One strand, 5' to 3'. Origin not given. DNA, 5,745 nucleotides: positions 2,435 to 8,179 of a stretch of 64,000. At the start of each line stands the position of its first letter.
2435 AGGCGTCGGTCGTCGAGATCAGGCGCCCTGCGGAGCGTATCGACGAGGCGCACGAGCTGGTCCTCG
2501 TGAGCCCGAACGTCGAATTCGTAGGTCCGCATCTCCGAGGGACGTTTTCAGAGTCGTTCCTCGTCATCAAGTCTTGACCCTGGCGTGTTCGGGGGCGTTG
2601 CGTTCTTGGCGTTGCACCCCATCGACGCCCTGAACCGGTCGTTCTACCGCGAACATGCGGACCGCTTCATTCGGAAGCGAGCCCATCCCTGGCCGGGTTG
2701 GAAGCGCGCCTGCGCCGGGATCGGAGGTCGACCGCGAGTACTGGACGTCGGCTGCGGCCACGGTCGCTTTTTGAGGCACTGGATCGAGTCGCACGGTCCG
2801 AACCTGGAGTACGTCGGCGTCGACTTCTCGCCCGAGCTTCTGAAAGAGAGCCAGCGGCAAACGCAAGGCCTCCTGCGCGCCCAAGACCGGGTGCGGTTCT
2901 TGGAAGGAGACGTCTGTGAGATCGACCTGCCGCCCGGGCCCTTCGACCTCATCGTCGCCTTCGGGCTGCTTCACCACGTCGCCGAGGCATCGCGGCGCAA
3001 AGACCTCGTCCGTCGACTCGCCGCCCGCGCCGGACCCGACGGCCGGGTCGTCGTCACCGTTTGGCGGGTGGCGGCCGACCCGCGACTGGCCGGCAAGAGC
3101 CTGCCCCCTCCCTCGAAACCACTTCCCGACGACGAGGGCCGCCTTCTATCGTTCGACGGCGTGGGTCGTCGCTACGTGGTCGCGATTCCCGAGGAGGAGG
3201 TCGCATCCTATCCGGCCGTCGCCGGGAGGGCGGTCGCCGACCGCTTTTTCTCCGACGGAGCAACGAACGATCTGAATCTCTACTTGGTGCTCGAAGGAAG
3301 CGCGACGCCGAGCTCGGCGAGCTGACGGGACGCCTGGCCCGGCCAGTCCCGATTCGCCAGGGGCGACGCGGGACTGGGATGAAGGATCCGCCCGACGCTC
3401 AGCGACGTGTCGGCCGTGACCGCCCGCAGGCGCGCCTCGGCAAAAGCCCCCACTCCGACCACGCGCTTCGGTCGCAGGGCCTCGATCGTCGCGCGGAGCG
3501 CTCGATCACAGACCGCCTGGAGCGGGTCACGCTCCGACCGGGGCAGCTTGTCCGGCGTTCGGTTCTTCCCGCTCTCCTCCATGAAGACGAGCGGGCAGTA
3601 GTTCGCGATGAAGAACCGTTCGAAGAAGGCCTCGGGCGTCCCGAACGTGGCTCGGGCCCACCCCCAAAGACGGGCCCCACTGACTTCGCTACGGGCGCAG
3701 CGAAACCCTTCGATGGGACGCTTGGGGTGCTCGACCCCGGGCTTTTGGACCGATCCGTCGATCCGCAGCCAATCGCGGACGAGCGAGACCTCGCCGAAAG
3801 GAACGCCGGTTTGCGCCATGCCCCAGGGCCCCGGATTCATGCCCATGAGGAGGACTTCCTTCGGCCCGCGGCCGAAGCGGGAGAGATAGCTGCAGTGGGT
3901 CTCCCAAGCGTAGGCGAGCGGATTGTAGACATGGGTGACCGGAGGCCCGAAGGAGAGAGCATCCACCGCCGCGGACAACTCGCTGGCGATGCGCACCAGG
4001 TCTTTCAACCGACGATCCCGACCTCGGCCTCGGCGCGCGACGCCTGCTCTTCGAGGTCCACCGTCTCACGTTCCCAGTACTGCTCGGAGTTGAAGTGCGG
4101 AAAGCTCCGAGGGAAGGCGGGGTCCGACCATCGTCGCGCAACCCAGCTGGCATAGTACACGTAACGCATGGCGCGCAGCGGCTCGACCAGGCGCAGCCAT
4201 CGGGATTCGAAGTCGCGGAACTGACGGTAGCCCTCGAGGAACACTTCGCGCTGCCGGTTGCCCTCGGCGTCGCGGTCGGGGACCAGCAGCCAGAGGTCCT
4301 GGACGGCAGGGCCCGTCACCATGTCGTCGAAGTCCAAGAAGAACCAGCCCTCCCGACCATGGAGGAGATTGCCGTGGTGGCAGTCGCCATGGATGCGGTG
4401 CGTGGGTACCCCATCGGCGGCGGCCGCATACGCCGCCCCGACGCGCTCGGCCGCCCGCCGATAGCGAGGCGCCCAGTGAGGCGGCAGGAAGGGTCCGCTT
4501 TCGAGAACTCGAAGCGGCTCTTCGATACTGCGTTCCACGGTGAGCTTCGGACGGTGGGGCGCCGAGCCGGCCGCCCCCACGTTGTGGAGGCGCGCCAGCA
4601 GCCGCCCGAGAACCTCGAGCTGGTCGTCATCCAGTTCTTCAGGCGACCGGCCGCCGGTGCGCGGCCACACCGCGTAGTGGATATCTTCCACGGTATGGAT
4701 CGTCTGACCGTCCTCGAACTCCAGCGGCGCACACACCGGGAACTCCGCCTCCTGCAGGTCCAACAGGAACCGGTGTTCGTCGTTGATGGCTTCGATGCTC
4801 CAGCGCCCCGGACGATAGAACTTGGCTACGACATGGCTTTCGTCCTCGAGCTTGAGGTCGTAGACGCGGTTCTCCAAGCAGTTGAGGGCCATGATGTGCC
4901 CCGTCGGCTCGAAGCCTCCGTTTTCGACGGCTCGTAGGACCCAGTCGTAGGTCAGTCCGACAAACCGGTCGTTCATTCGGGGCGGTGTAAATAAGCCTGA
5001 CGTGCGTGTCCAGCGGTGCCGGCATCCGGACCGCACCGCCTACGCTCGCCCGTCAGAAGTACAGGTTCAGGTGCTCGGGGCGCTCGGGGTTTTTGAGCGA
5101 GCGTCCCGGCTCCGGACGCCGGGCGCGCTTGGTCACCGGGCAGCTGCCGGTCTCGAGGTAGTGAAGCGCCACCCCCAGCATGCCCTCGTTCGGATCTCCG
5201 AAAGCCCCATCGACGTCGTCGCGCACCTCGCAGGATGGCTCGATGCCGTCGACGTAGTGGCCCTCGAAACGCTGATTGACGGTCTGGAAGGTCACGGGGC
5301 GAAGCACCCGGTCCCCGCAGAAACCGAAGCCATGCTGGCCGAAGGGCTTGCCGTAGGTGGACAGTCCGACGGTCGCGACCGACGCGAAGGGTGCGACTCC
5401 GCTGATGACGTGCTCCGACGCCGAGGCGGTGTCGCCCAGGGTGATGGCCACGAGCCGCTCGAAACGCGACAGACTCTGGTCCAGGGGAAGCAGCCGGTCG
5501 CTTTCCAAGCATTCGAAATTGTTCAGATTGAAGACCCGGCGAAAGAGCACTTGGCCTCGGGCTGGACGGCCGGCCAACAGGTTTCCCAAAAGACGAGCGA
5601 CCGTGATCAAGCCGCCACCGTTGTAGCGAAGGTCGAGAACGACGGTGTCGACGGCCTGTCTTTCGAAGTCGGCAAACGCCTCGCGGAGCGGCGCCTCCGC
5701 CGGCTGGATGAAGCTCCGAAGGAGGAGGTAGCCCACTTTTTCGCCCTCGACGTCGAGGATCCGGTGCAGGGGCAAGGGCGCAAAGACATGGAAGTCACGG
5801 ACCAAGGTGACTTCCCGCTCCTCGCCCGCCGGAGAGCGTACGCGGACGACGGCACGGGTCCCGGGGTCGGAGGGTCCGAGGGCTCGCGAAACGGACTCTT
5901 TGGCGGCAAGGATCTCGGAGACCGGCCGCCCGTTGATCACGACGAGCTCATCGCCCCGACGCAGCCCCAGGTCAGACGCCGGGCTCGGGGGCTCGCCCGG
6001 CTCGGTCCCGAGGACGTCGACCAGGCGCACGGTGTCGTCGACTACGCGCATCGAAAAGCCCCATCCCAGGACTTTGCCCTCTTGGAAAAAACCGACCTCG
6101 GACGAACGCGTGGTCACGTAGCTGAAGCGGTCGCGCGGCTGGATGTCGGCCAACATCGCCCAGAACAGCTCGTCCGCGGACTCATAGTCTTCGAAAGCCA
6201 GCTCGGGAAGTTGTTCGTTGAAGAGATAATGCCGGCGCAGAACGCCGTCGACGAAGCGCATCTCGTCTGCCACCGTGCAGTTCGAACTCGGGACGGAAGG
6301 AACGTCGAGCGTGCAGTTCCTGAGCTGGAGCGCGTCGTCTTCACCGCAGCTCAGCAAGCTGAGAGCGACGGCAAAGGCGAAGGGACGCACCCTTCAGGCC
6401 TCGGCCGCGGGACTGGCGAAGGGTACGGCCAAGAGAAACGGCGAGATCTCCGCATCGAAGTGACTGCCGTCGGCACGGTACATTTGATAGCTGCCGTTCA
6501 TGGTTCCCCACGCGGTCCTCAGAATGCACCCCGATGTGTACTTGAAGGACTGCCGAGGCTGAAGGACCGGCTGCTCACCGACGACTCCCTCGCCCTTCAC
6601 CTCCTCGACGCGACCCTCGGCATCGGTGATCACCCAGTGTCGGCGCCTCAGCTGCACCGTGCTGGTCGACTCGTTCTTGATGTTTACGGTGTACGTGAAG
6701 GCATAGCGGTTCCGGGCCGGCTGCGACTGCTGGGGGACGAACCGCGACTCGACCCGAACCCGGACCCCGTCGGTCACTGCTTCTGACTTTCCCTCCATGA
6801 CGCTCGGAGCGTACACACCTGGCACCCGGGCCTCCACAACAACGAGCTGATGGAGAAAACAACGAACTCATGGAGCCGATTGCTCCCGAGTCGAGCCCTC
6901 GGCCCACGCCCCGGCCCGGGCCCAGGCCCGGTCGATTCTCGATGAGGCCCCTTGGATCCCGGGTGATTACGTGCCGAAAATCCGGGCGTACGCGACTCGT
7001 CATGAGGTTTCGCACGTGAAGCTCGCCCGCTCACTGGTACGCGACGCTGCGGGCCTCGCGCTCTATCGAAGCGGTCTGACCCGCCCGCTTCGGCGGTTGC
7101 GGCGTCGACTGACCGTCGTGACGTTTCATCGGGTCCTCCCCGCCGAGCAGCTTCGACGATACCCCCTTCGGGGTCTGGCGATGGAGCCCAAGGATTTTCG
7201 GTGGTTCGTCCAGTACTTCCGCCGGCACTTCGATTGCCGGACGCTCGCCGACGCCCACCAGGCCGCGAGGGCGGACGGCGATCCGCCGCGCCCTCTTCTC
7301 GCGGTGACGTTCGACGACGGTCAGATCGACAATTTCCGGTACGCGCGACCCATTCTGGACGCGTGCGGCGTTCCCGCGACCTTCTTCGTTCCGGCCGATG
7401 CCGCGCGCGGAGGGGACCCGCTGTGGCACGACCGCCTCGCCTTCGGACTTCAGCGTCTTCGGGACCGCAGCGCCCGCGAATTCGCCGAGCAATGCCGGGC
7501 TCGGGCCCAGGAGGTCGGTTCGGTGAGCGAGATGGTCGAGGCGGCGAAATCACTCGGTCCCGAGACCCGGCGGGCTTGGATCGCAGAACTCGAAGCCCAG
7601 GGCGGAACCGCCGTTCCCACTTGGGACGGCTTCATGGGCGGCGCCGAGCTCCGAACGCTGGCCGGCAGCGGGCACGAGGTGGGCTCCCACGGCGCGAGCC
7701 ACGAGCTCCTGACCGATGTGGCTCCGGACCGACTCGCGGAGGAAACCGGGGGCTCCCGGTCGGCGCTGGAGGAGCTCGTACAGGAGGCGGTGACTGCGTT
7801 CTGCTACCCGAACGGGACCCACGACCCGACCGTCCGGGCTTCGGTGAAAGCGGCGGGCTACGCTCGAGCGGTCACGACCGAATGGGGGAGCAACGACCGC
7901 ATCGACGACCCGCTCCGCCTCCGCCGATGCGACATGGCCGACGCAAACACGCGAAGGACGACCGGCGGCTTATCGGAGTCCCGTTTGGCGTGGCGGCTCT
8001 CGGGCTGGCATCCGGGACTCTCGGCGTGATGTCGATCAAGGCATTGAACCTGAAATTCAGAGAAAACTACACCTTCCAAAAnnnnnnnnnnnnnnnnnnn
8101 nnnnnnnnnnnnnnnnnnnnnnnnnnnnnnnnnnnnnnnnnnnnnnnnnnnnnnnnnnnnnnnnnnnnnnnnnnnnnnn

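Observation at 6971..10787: Compact exosortase system: exosortase-CPBP protease fusion plus a single tiny VPEID-like-CTERM substrate, flanked by a polysaccharide deacetylase and a Cys-rich lipoprotein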

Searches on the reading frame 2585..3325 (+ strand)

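Call 30: search_protein_families(library=pfam, proteins=[window:2585-3325:+], max_evalue=0.001)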
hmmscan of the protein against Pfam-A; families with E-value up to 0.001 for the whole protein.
window:2585-3325:+ (246 aa): 8 families
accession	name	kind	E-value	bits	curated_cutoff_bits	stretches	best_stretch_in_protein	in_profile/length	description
PF08242.18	Methyltransf_12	-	1.1e-19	71.4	30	1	53-155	1-98/98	Methyltransferase domain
PF13649.12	Methyltransf_25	-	2.3e-18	67.1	27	1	52-153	1-97/97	Methyltransferase domain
PF13847.12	Methyltransf_31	-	1.1e-15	58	27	1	51-138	6-93/145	Methyltransferase domain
PF08241.18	Methyltransf_11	-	2.2e-15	57.5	21.2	1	53-156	1-94/95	Methyltransferase domain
PF13489.12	Methyltransf_23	-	2.4e-15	57.1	27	1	46-163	20-122/164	Methyltransferase domain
PF02353.26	CMAS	-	4.5e-06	26.6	27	1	51-157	65-164/273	Mycolic acid cyclopropane synthetase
PF01209.24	Ubie_methyltran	-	5.1e-06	26.4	20.1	1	50-133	49-131/233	ubiE/COQ5 methyltransferase family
PF00891.24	Methyltransf_2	-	0.00021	21.1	22.3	1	50-166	64-173/210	O-methyltransferase domain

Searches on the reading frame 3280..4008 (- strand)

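Call 30: search_protein_families(library=pfam, proteins=[window:3280-4008:-], max_evalue=0.001)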
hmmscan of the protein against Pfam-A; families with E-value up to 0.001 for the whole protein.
window:3280-4008:- (242 aa): 1 family
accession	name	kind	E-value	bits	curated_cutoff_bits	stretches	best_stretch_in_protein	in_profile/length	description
PF03167.25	UDG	-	1.6e-08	35.2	24.3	1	50-215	8-122/141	Uracil DNA glycosylase superfamily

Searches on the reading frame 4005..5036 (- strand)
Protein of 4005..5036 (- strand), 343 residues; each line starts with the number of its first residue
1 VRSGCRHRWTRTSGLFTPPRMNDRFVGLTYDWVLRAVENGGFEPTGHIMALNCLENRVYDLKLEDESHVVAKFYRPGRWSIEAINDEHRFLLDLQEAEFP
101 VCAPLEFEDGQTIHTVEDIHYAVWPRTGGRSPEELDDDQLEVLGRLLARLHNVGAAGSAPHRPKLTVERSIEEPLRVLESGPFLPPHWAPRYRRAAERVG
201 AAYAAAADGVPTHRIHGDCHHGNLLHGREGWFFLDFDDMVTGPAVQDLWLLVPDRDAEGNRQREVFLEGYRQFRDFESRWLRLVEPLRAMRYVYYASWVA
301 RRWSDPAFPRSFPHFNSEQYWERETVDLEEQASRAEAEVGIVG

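Call 30: search_protein_families(library=pfam, proteins=[window:4005-5036:-], max_evalue=0.001)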
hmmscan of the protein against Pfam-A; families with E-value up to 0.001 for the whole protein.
window:4005-5036:- (343 aa): 1 family
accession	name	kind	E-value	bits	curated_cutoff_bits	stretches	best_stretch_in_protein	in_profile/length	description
PF01636.29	APH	-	2.3e-30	106.5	23.2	1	55-276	10-231/239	Phosphotransferase enzyme family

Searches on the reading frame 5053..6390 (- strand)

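Call 30: search_protein_families(library=pfam, proteins=[window:5053-6390:-], max_evalue=0.001)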
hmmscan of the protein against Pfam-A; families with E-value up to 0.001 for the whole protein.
window:5053-6390:- (445 aa): 3 families
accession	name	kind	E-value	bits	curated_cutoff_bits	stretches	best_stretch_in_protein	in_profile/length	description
PF03572.23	Peptidase_S41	-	1.6e-13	51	24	1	218-387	1-163/165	Peptidase family S41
PF18294.6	Pept_S41_N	-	2.2e-05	24.7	25.9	1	45-91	4-49/49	Peptidase S41 N-terminal domain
PF17820.7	PDZ_6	-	5.5e-05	23.3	27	1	134-164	7-37/54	PDZ domain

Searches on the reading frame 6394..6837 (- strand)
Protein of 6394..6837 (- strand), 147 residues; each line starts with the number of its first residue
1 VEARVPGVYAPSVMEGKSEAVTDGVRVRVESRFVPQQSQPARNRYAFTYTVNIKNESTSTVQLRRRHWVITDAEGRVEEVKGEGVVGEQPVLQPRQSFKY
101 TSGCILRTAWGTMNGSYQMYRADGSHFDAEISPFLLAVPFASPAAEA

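Call 30: search_protein_families(library=pfam, proteins=[window:6394-6837:-], max_evalue=0.001)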
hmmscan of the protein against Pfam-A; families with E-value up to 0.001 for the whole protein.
window:6394-6837:- (147 aa): 1 family
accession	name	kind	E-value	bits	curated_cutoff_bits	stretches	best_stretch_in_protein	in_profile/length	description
PF04379.20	DUF525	-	1.5e-37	128.1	27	1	36-120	2-86/87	ApaG domain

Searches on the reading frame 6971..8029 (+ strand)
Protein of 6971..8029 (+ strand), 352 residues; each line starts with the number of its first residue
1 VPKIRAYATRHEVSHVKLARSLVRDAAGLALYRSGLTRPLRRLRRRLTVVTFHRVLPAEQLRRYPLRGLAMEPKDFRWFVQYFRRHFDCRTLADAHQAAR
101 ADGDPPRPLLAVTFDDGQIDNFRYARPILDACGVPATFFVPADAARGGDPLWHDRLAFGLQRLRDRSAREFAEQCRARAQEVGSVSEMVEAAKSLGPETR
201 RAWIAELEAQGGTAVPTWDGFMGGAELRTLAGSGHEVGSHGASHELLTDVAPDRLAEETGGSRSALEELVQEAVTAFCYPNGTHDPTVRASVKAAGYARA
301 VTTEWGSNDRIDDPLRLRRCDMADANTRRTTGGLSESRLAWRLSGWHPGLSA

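Call 3: search_protein_families(library=ncbifam, proteins=[window:6971-8029:+], max_evalue=1)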
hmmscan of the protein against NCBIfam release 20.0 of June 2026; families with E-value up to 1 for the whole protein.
window:6971-8029:+ (352 aa): 11 families
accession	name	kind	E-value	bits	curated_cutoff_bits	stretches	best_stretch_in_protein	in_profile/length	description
TIGR02764.1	spore_ybaN_pdaB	equivalog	4.1e-09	36.5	237.4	1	228-302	52-125/191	polysaccharide deacetylase family sporulation protein PdaB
NF050820.1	PolSacchBiosHfsH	equivalog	1.5e-06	28.1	400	2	224-283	83-142/249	oligosaccharide deacetylase HfsH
TIGR03006.1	pepcterm_polyde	equivalog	5.2e-06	25.8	276.2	1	227-279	66-118/272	XrtA system polysaccharide deacetylase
TIGR03938.2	deacetyl_PgaB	equivalog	0.00018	19.9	321.9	1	46-140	2-96/621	poly-beta-1,6-N-acetyl-D-glucosamine N-deacetylase PgaB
TIGR02884.1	spore_pdaA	equivalog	0.0036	17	298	1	230-298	85-154/224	delta-lactam-biosynthetic de-N-acetylase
TIGR04243.1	nodulat_NodB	equivalog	0.014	14.9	240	1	228-297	48-118/197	chitooligosaccharide deacetylase NodB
TIGR02873.1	spore_ylxY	hypoth_equivalog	0.036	13.3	391.5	1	230-303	133-203/268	probable sporulation protein, polysaccharide deacetylase family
TIGR03933.1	PIA_icaB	equivalog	0.038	13.5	248.35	1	75-141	39-105/245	intercellular adhesin biosynthesis polysaccharide N-deacetylase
NF011177.0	PRK14582.1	equivalog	0.044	12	923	0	49-138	51-137/671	poly-beta-1,6-N-acetyl-D-glucosamine N-deacetylase PgaB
TIGR01171.1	rplB_bact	equivalog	0.1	12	174.5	1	161-243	173-252/275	50S ribosomal protein L2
NF045820.1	PgAcgDacpgdA_Strep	equivalog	0.14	10.9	800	0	227-285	313-371/463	peptidoglycan-N-acetylglucosamine deacetylase PgdA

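Call 4: search_protein_families(library=pfam, proteins=[window:6971-8029:+], max_evalue=1)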
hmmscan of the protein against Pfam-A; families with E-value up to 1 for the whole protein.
window:6971-8029:+ (352 aa): 1 family
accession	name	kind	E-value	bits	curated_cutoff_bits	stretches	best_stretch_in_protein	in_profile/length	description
PF01522.26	Polysacc_deac_1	-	4.3e-21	75.6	23.1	1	103-298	2-122/124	Polysaccharide deacetylase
